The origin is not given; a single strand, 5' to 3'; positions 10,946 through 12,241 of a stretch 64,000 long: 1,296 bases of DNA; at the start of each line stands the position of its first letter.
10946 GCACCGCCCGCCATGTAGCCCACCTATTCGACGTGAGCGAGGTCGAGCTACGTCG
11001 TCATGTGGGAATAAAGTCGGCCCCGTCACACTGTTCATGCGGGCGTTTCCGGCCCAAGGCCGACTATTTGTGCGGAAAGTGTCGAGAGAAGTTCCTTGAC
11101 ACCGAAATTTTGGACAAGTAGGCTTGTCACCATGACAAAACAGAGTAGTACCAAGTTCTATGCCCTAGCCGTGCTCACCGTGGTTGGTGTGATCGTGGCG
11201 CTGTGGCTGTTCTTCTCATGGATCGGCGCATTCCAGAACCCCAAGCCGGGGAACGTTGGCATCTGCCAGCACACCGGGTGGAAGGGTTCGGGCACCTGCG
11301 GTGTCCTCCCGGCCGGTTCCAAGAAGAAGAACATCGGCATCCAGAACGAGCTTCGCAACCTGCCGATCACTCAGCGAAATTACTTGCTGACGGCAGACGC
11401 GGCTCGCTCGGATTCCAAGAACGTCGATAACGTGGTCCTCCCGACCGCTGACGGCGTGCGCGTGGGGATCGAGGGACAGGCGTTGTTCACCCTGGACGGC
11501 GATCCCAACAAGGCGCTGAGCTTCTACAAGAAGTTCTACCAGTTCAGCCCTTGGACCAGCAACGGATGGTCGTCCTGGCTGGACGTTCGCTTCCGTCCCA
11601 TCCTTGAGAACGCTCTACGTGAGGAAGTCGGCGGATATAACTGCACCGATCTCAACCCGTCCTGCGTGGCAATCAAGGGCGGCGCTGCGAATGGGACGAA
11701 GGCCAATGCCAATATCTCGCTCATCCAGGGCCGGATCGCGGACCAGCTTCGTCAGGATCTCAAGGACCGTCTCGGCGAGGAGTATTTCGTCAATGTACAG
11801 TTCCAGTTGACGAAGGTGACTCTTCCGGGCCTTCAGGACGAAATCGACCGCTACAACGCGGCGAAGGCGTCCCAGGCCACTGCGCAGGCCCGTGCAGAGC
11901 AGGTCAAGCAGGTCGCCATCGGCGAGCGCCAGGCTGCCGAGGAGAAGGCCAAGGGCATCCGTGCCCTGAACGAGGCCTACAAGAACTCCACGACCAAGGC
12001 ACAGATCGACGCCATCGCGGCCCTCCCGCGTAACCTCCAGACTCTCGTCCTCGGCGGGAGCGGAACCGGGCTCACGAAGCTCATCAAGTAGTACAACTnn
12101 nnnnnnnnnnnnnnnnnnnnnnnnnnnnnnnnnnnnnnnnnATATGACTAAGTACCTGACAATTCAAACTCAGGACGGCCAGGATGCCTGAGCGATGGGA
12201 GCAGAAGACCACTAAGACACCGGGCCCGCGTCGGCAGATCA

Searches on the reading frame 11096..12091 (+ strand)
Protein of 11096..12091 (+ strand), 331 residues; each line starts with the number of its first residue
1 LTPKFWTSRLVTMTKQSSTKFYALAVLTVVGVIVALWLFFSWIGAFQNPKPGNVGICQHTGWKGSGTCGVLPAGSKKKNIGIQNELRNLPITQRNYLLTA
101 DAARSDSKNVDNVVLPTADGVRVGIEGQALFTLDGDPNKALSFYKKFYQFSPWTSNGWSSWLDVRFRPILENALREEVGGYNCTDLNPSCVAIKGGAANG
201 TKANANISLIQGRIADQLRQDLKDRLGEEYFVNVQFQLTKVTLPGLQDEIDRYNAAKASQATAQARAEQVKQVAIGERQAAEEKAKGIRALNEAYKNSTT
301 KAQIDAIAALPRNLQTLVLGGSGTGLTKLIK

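Call 94: search_protein_families(library=pfam, proteins=[window:11096-12091:+], max_evalue=0.001)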
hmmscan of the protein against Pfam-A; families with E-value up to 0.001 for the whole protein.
window:11096-12091:+ (331 aa): 1 family
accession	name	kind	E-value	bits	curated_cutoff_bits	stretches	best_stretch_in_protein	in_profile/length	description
PF01145.31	Band_7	-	3.2e-12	47.3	23.6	1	64-271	22-173/176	SPFH domain / Band 7 family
